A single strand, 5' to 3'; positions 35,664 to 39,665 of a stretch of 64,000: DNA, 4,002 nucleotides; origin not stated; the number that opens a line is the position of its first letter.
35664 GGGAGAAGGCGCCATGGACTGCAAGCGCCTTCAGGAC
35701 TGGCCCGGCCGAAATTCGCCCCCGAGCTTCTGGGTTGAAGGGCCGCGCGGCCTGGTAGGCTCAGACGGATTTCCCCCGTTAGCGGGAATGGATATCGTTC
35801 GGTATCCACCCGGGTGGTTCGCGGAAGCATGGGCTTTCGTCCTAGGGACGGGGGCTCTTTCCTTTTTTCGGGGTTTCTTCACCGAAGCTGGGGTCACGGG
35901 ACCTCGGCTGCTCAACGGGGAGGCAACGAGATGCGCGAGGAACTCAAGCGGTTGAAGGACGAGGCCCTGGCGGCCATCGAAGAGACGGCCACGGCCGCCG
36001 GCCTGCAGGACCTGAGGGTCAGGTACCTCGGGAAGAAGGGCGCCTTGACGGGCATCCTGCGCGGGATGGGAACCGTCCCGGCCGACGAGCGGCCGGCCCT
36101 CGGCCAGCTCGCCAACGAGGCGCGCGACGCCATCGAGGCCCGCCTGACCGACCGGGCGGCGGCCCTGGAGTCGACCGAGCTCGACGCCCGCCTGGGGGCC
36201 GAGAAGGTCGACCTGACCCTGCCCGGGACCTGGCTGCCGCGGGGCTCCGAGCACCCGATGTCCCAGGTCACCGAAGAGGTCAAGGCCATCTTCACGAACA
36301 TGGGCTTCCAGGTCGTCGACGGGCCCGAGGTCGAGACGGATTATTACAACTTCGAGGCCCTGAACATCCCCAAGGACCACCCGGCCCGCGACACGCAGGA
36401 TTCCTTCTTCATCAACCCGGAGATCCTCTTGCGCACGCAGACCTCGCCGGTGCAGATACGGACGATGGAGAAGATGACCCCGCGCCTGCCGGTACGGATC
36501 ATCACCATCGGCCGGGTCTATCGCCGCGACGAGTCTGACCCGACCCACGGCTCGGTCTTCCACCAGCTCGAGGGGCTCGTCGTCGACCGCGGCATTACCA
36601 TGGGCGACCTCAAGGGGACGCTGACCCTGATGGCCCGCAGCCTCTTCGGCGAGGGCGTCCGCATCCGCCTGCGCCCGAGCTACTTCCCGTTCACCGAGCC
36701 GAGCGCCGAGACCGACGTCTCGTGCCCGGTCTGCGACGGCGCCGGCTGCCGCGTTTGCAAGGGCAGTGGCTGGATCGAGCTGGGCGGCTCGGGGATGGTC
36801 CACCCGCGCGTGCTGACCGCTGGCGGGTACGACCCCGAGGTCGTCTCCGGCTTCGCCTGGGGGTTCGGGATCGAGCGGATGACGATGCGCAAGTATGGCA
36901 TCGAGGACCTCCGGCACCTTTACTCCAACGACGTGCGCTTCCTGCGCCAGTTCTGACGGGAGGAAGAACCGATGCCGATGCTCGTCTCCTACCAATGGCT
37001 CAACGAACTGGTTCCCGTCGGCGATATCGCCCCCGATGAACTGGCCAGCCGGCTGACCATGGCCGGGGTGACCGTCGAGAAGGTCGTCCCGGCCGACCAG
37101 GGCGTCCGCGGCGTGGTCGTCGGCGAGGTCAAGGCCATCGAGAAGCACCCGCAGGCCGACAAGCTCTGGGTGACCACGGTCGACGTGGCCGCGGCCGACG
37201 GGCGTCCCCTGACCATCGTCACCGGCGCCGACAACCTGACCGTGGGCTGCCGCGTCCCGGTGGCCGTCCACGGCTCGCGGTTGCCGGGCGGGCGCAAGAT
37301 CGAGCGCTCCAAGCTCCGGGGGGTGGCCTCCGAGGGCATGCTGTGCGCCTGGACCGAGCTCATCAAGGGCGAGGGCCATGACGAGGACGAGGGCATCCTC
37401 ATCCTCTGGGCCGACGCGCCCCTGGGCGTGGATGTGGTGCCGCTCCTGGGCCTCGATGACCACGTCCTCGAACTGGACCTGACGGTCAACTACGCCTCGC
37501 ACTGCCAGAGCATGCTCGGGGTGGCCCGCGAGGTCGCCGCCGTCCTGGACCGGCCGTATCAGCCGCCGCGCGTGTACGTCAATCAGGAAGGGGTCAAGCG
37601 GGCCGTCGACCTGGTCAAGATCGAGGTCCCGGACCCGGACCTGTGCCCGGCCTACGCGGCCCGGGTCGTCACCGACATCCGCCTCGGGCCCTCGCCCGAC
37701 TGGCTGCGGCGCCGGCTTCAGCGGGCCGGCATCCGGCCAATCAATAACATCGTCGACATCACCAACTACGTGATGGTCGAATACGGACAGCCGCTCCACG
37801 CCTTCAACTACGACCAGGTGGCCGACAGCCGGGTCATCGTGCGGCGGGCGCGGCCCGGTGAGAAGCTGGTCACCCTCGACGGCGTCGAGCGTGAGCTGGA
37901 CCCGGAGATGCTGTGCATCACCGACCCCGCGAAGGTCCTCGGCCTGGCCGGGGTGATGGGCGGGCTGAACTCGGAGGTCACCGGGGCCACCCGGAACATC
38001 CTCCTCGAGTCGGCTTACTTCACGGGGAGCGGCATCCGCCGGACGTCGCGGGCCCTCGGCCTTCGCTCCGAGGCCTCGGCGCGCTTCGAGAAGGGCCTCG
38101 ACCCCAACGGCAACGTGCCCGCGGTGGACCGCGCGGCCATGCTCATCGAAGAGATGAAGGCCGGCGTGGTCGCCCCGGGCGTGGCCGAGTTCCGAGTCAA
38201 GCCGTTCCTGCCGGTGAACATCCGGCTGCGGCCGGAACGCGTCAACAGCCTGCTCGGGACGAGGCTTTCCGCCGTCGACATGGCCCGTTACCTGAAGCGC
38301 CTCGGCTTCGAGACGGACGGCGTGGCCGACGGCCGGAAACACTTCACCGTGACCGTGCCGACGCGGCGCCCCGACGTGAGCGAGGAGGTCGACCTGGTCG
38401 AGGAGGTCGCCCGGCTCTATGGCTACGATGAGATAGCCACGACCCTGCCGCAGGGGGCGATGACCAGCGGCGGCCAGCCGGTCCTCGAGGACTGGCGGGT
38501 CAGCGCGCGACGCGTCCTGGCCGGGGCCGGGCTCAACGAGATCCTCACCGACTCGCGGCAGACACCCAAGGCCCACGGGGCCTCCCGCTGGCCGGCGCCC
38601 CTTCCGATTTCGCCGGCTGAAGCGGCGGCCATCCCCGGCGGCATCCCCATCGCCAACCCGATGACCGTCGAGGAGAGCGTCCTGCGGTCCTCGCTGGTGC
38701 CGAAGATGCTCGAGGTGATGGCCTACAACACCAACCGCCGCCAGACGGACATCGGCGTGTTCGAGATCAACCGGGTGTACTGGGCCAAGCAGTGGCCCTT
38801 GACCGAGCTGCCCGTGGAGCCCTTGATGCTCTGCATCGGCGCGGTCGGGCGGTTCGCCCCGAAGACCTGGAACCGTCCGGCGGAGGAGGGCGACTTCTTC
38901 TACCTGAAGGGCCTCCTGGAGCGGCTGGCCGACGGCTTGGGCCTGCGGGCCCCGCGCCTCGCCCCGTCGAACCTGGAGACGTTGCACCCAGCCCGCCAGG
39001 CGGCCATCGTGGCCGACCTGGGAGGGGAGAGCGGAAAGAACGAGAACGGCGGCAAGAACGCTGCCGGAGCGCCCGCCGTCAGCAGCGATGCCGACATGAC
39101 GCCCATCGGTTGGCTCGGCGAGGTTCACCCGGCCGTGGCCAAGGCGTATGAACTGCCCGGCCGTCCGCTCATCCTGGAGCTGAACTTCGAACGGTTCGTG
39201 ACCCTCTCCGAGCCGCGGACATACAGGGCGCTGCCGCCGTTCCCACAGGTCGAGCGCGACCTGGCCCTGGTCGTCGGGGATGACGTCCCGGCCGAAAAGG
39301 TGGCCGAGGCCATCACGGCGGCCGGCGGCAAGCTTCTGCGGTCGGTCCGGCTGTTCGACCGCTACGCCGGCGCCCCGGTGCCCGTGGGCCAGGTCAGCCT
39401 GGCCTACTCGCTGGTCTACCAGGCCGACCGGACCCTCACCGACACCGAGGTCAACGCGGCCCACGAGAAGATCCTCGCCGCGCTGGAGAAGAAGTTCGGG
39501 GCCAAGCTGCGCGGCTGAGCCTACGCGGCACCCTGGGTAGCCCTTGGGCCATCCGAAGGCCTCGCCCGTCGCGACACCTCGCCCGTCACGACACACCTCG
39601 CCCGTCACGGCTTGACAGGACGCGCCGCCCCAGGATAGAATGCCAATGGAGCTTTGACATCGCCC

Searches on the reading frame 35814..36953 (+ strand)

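Call 9: search_protein_families(library=pfam, proteins=[window:35814-36953:+], max_evalue=0.00001)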
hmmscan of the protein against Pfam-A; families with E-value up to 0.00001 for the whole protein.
window:35814-36953:+ (380 aa): 2 families
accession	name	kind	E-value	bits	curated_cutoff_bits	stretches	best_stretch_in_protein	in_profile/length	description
PF01409.25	tRNA-synt_2d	-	7.5e-100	333.9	19.8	1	131-380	1-246/246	tRNA synthetases class II core domain (F)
PF02912.23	Phe_tRNA-synt_N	-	1.5e-24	86.2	22.3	1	60-127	2-69/69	Aminoacyl tRNA synthetase class II, N-terminal domain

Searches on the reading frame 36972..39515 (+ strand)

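Call 9: search_protein_families(library=pfam, proteins=[window:36972-39515:+], max_evalue=0.00001)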
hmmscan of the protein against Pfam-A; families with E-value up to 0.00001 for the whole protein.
window:36972-39515:+ (848 aa): 5 families
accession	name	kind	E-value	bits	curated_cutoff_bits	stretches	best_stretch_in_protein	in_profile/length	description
PF03483.22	B3_4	-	3.2e-68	229.2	29.3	1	225-395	2-172/174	B3/4 domain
PF17759.6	tRNA_synthFbeta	-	2.7e-48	164.7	22.4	1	488-739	1-214/214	Phenylalanyl tRNA synthetase beta chain CLM domain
PF03147.19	FDX-ACB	-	9.1e-30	103.4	31.1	1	755-847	1-94/94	Ferredoxin-fold anticodon binding domain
PF03484.21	B5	-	4.9e-23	81.5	28.6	1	417-485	1-67/67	tRNA synthetase B5 domain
PF01588.26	tRNA_bind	-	4.1e-15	56.1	27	1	48-152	1-94/96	Putative tRNA binding domain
